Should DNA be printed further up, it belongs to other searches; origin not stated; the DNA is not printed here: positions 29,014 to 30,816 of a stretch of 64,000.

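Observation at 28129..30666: tRNA-Arg-flanked AT-rich islet encoding two nuclease-fold proteins (TPR + NucS/Shedu-like, and CoiA-like): candidate uncharacterised defence pair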

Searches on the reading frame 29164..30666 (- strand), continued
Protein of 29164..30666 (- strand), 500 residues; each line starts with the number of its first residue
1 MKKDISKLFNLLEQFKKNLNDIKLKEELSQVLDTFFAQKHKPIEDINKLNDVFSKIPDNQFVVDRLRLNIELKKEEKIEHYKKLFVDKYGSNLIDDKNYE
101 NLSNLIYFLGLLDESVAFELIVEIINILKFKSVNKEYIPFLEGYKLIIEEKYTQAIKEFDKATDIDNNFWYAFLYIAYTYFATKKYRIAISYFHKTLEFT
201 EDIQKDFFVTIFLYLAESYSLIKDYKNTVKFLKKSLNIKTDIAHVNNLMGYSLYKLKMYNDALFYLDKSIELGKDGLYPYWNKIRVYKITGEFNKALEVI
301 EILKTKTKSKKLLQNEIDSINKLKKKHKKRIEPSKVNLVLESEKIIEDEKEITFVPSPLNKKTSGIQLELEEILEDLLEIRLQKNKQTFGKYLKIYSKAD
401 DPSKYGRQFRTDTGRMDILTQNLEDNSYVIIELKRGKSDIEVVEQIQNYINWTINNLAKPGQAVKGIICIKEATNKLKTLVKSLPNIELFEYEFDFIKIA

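Call 56: find_related_loci(query=A5, collection=metagenome_contigs, flank=8000)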
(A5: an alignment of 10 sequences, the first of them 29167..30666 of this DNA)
Query A5 (500 aa) in metagenome_contigs; peptide patterns used: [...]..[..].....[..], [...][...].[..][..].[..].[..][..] (x = any residue, [..] = any of these).
600 stretches matched a pattern (row limit reached: there are more); 145 encode a relative of the query (tblastn E <= 1e-3); the best 80 are kept; 80 distinct loci.
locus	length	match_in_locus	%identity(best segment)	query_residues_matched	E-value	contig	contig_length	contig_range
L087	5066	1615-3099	30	10-499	4e-55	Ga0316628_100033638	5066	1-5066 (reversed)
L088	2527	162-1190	31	154-499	1e-41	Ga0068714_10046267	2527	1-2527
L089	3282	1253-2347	29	141-498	3e-39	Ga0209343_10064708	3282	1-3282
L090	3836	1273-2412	26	112-496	1e-36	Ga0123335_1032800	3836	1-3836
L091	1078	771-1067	45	403-500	2e-22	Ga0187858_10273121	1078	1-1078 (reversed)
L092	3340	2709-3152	39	357-496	2e-20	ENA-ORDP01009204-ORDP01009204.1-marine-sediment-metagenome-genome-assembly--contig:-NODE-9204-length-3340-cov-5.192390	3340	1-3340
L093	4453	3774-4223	38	344-496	2e-20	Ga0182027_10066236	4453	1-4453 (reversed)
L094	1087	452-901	37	344-496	5e-21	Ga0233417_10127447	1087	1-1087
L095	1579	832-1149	36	389-496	1e-20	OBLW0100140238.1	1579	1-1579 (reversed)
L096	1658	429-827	34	360-496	1e-20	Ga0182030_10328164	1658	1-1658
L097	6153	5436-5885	37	344-496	8e-20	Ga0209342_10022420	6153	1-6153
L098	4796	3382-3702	39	385-492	1e-19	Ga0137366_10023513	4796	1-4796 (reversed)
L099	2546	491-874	41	364-496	1e-19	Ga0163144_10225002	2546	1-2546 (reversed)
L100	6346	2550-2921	37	373-496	1e-19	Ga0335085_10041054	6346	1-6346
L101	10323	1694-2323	34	280-496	3e-19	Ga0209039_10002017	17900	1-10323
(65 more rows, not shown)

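Call 61: search_solved_structures(query=L001:3-1226:+, max_evalue=0.01, show_alignments=1)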
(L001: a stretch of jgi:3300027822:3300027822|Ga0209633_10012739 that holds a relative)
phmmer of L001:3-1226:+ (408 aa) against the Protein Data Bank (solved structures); distinct sequences matched with E-value up to 0.01: 7.
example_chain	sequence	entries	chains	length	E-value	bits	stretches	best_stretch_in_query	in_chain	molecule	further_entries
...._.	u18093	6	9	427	5.5e-16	61.8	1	118-390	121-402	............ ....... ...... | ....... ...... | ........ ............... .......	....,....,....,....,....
6t5t_A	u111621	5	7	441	6e-16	61.7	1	118-390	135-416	Piwi protein AF_1318 | Piwi protein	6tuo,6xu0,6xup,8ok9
6d95_A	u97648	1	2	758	4.2e-13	52.3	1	107-393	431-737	Uncharacterized protein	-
5awh_A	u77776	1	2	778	4.5e-13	52.2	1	107-393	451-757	Uncharacterized protein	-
6d8a_A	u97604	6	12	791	4.8e-13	52.1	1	107-393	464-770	Uncharacterized protein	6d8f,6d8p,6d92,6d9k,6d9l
23wq_f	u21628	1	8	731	1.6e-06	30.6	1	119-389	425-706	EcAgo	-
8znj_A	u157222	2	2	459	0.0082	18.4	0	114-213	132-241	Piwi domain-containing protein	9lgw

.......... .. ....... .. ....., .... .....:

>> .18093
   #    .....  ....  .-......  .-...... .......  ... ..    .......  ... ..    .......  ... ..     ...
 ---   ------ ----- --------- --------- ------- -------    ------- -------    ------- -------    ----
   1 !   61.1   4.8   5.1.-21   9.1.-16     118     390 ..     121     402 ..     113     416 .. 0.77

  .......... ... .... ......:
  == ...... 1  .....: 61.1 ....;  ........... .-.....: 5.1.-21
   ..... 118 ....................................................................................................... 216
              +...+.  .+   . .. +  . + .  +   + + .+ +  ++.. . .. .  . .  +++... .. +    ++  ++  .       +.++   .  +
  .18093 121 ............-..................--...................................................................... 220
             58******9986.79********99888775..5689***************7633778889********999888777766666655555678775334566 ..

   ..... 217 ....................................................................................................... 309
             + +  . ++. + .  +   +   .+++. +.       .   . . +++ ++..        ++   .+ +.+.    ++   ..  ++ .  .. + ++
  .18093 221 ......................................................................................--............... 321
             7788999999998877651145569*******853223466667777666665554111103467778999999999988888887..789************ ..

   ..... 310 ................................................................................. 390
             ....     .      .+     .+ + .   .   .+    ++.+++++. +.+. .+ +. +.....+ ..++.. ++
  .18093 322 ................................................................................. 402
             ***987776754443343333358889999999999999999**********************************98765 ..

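Call 62: search_protein_families(library=padloc, proteins=[L001:3-1226:+, L001:2761-4221:+, L005:2714-3547:+, L006:2265-3023:+, L001:5185-6138:+, L002:5303-6043:+], max_evalue=0.01)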
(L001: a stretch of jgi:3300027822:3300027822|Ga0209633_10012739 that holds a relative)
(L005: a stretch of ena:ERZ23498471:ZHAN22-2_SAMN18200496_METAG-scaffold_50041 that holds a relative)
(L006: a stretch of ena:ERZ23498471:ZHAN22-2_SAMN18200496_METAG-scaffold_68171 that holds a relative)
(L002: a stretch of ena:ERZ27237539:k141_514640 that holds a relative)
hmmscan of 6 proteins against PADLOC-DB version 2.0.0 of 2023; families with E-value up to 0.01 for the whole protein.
L001:3-1226:+ (408 aa): 16 families
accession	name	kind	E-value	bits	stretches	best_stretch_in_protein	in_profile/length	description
PDLC02385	pAgo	-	8.2e-187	621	1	12-408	282-674/674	-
PDLC02436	pAgo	-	5.2e-80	267.5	1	13-397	31-450/460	-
PDLC02381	pAgo_II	-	2.7e-43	146.4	1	12-408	228-617/617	Class II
PDLC02379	pAgo_II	-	9.9e-37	124.7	1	12-403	313-711/724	Class II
PDLC02428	PprPIWI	-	2.1e-25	87.5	1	24-388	328-648/666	-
PDLC02397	pAgo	-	2.3e-24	84.2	1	110-388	308-562/578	-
PDLC02395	pAgo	-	1.2e-19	68.4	1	81-394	341-637/656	-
PDLC02394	pAgo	-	2.1e-16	56.9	1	82-388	792-1097/1121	-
PDLC02376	pAgo_I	-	7.6e-13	46.4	1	112-396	163-445/455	Class I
PDLC02388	pAgo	-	3.8e-09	33.4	1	104-388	430-698/716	-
PDLC02377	pAgo_I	-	7e-09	32.9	1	102-389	145-440/457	Class I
PDLC02380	pAgo_II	-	1.9e-08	31.1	1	63-176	408-518/737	Class II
PDLC02396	pAgo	-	6.1e-08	29.4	1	12-388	327-665/683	-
PDLC02386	pAgo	-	1.3e-07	28.5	1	117-384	427-677/697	-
PDLC02387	pAgo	-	1.1e-06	25.4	1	122-388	408-652/672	-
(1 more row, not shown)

L001:2761-4221:+ (487 aa): 4 families
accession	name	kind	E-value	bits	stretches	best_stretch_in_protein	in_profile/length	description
PDLC02394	pAgo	-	2.7e-11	40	1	32-339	50-359/1121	-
PDLC05032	PDC-S50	-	2.3e-07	28.3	1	20-126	16-127/387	-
PDLC02402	Aga_SIR2-PNTD1-PNTD2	-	4.9e-06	22.9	1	283-339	431-486/876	Class I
PDLC02418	Aga_SIR2-Kinase-PNTD1-PNTD2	-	2e-05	21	1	293-338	319-363/756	Class I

L005:2714-3547:+ (278 aa): 1 family
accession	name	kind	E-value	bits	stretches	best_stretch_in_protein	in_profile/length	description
PDLC01910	CARF6--CARF_CARF_CARF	-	0.0011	16.2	1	67-180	74-185/348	-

L006:2265-3023:+ (253 aa): 0 families

L001:5185-6138:+ (318 aa): 1 family
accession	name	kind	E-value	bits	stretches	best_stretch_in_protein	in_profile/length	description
PDLC02928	NDT_II-A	-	0.0096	13.4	0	5-94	138-205/279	-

L002:5303-6043:+ (247 aa): 0 families

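Call 69: search_protein_families(library=pfam, proteins=[L087:225-512:+, L087:532-873:+, L087:873-1292:+, L087:3175-4308:+, L087:4492-5049:-, L088:1184-2203:-, L089:233-580:+, L089:2830-3282:-, L090:2665-3405:+, L090:376-2442:+], max_evalue=0.01)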
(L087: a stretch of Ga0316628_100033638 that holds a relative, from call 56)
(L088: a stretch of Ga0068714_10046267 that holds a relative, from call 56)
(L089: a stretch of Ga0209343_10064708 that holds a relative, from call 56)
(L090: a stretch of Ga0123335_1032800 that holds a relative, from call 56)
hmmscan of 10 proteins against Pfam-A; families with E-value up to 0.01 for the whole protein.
L087:225-512:+ (96 aa): 1 family
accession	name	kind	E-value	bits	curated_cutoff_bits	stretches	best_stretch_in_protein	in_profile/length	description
PF17319.7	DUF5362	-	9e-05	22.7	25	1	54-90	6-42/94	Family of unknown function (DUF5362)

L087:532-873:+ (114 aa): 0 families

L087:873-1292:+ (140 aa): 1 family
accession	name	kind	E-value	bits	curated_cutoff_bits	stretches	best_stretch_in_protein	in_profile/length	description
PF20126.4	TumE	-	7.5e-10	39.1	23.4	1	46-98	5-62/81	Toxin TumE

L087:3175-4308:+ (378 aa): 3 families
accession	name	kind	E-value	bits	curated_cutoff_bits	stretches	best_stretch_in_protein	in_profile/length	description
PF13458.12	Peripla_BP_6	-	2.5e-53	182.4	31.7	1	35-371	7-342/343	Periplasmic binding protein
PF01094.35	ANF_receptor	-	3.1e-22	79.5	25.4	1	52-369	5-351/353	Receptor family ligand binding region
PF13433.12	Peripla_BP_5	-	9.6e-16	58.3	27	1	38-369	9-337/363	Periplasmic binding protein domain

L087:4492-5049:- (186 aa): 1 family
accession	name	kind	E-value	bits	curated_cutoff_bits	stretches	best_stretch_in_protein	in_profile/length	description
PF01804.23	Penicil_amidase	-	1.2e-38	134.1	21.3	1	9-176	521-675/675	Penicillin amidase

L088:1184-2203:- (340 aa): 12 families
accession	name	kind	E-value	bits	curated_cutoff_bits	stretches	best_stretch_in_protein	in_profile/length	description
PF08279.18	HTH_11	-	4.6e-16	58.9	25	1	5-56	1-53/55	HTH domain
PF25583.1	WCX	-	1.1e-13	51.7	23.9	1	236-317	2-76/76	WCX domain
PF13280.12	WYL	-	7.5e-11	42.3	21.8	1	141-205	2-69/70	WYL domain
PF08220.18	HTH_DeoR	-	2e-05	24.7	21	1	5-47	1-43/57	DeoR-like helix-turn-helix domain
PF19187.6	HTH_PafC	-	7.1e-05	23.1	32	1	4-48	4-48/115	PafC helix-turn-helix domain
PF21476.4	PF0610-like_N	-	0.0004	21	33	1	12-41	9-37/50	PF0610-like, N-terminal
PF13384.12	HTH_23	-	0.00085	19.5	24.6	1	3-37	5-36/50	Homeodomain-like domain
PF12840.13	HTH_20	-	0.0017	18.7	27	1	8-42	11-42/51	Helix-turn-helix domain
PF02082.26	Rrf2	-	0.002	18.7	30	1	7-62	12-66/132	Iron-dependent Transcriptional regulator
PF01978.25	TrmB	-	0.0043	17.3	25.6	0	9-47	14-51/68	Sugar-specific transcriptional regulator TrmB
PF13404.12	HTH_AsnC-type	-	0.0065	16.7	27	0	8-40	7-39/42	AsnC-type helix-turn-helix domain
PF13551.12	HTH_29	-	0.0081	16.7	28.1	0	5-41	1-35/64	Winged helix-turn helix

L089:233-580:+ (116 aa): 0 families

L089:2830-3282:- (151 aa): 1 family
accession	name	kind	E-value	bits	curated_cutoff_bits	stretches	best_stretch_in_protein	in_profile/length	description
PF02423.21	OCD_Mu_crystall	-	1.2e-12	47.9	24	1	2-125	188-304/314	Ornithine cyclodeaminase/mu-crystallin family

L090:2665-3405:+ (247 aa): 0 families

L090:376-2442:+ (689 aa): 15 families
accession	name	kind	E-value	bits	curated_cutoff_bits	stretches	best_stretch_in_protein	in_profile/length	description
PF13432.12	TPR_16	-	4e-12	46.8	32.7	2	433-489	2-57/65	Tetratricopeptide repeat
PF14559.12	TPR_19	-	5e-08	33.6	25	1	438-485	1-48/68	Tetratricopeptide repeat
PF01939.22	NucS_C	-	6.6e-08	33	24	1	590-676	25-107/124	Endonuclease NucS C-terminal domain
PF07719.23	TPR_2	-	2.9e-06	27.4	27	1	432-457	5-30/34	Tetratricopeptide repeat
PF13431.12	TPR_17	-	2.1e-05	24.8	24.4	0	417-448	2-33/34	Tetratricopeptide repeat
PF25060.1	ARM_TT21_2nd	-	3.7e-05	23.8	27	1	153-236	177-252/270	Tetratricopeptide repeat protein 21 second ARM domain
PF12895.13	ANAPC3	-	0.00015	22.4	27.2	0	434-486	29-80/82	Anaphase-promoting complex, cyclosome, subunit 3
PF07721.20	TPR_4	-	0.00021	22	27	0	433-453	6-26/26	Tetratricopeptide repeat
PF13414.12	TPR_11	-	0.00041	20.4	26.8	0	435-474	1-40/42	TPR repeat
PF13374.12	TPR_10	-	0.00065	20.1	27.5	1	432-456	6-30/42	Tetratricopeptide repeat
PF24575.1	TPR_Slam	-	0.0017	19.2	35.2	0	408-449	61-102/104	Surface lipoprotein assembly modifier, N-terminal TPR repeats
PF00515.34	TPR_1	-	0.0043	17.3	27.8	0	432-457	5-30/34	Tetratricopeptide repeat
PF13181.12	TPR_8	-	0.0044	17.5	25.7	0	432-457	5-30/34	Tetratricopeptide repeat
PF25063.1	ARM_TT21_C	-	0.0046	17.3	35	0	354-427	125-197/209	Tetratricopeptide repeat protein 21 C-terminal ARM domain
PF10300.15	Iml2-TPR_39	-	0.0083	15.3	22.2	0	162-273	254-368/467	Iml2/Tetratricopeptide repeat protein 39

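Call 79: find_related_loci(query=A5, collection=viral_contigs, flank=6000)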
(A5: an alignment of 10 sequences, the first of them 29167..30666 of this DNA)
Query A5 (500 aa) in viral_contigs; peptide patterns used: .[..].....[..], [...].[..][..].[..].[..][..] (x = any residue, [..] = any of these).
60 stretches matched a pattern, but none encodes a relative of the query by tblastn (E <= 1e-3).

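Call 84: find_encoding_contigs(protein=P0008, flank=8000, max_places=4)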
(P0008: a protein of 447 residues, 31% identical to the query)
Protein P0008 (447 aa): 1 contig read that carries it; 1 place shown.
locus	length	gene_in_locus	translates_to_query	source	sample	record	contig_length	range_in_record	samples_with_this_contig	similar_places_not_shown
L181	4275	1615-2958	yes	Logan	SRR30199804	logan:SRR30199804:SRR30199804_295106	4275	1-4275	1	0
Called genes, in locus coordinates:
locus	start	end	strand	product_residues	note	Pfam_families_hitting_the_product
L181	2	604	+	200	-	?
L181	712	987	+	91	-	-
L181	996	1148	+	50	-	-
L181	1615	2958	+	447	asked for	PF00515:TPR_1 (faint), PF13181:TPR_8 (faint), PF13424:TPR_12 (faint), PF01939:NucS_C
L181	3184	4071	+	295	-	-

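Call 87: search_protein_families(library=pfam, proteins=[P0006, P0007, P0005], max_evalue=0.001)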
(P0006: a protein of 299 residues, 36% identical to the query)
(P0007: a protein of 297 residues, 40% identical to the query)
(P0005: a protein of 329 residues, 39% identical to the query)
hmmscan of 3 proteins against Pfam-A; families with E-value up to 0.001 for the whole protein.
P0006 (299 aa): 3 families
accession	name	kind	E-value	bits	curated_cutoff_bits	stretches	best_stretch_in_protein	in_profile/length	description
PF01939.22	NucS_C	-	9.6e-08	32.5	24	1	205-271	27-90/124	Endonuclease NucS C-terminal domain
PF06250.17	YhcG_C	-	7.3e-07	29.6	32.5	1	209-290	58-142/157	YhcG PDDEXK nuclease domain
PF01878.24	EVE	-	0.00059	20.3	23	1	2-144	1-143/145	EVE domain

P0007 (297 aa): 3 families
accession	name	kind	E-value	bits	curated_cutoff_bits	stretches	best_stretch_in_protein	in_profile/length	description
PF01939.22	NucS_C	-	1.1e-08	35.5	24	1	212-290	32-106/124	Endonuclease NucS C-terminal domain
PF06250.17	YhcG_C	-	4.6e-08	33.5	32.5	1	210-290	57-140/157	YhcG PDDEXK nuclease domain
PF01878.24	EVE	-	9.7e-08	32.6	23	1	20-149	12-144/145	EVE domain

P0005 (329 aa): 2 families
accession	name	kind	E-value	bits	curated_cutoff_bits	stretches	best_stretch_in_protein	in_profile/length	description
PF01939.22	NucS_C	-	3.1e-08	34.1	24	1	223-314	22-107/124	Endonuclease NucS C-terminal domain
PF06250.17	YhcG_C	-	6.7e-08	33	32.5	1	233-315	59-144/157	YhcG PDDEXK nuclease domain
